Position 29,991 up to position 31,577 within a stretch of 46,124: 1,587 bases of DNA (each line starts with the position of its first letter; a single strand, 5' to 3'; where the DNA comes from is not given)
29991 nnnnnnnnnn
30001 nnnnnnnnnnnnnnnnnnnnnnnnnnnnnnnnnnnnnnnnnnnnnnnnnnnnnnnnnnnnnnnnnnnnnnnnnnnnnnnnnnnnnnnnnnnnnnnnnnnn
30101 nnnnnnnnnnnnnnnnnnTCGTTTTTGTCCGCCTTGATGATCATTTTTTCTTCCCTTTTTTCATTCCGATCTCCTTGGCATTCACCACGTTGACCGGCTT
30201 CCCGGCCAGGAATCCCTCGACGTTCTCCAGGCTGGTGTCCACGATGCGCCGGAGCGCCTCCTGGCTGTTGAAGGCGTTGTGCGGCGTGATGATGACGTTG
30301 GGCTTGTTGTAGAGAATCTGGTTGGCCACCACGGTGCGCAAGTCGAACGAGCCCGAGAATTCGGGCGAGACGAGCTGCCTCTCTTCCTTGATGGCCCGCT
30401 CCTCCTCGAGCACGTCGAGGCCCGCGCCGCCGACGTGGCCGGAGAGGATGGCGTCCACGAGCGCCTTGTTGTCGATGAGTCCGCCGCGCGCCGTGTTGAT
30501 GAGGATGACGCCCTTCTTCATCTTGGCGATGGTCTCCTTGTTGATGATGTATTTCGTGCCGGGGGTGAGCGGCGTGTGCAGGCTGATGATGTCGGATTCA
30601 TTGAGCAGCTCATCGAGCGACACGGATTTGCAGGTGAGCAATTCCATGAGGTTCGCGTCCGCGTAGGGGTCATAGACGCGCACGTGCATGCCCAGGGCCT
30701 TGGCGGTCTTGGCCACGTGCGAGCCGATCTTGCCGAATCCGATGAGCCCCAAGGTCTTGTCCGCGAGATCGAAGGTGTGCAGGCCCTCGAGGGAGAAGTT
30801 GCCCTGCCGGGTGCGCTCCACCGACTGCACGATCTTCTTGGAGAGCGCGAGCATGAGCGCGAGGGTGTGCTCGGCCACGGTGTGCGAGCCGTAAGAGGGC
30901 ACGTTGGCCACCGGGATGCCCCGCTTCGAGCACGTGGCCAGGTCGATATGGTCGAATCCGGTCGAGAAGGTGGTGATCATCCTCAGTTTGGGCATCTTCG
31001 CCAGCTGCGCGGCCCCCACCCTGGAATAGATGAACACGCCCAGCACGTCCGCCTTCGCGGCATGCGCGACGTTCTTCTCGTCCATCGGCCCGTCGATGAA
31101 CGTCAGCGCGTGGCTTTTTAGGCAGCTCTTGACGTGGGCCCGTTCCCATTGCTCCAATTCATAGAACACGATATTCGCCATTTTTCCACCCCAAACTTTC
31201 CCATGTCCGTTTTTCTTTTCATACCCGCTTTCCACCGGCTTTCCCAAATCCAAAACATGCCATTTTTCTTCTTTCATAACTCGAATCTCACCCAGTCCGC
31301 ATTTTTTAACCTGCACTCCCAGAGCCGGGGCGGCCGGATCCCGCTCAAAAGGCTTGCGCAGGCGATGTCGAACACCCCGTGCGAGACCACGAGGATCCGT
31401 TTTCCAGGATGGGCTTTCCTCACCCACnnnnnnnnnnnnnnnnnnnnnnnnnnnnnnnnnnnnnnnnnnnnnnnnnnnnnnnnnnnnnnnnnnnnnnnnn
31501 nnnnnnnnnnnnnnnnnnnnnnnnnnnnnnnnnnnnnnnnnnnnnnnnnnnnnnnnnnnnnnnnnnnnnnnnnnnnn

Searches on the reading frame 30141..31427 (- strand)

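Call 20: search_protein_families(library=pfam, proteins=[window:30141-31427:-], max_evalue=0.001)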
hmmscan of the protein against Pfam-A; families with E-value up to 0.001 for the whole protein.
window:30141-31427:- (428 aa): 5 families
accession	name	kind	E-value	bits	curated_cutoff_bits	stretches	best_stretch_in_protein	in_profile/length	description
PF02826.25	2-Hacid_dh_C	-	1.2e-57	194.6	25.1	1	189-385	1-178/178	D-isomer specific 2-hydroxyacid dehydrogenase, NAD binding domain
PF00389.36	2-Hacid_dh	-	1e-30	106.6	24.6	1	96-416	12-134/134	D-isomer specific 2-hydroxyacid dehydrogenase, catalytic domain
PF00670.27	AdoHcyase_NAD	-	0.00012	22.7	27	1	221-312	21-109/162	S-adenosyl-L-homocysteine hydrolase, NAD binding domain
PF01262.27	AlaDh_PNT_C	-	0.0002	21.3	23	1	228-318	33-136/214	Alanine dehydrogenase/PNT, C-terminal domain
PF03446.21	NAD_binding_2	-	0.00039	20.9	21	0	226-314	2-94/161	NAD binding domain of 6-phosphogluconate dehydrogenase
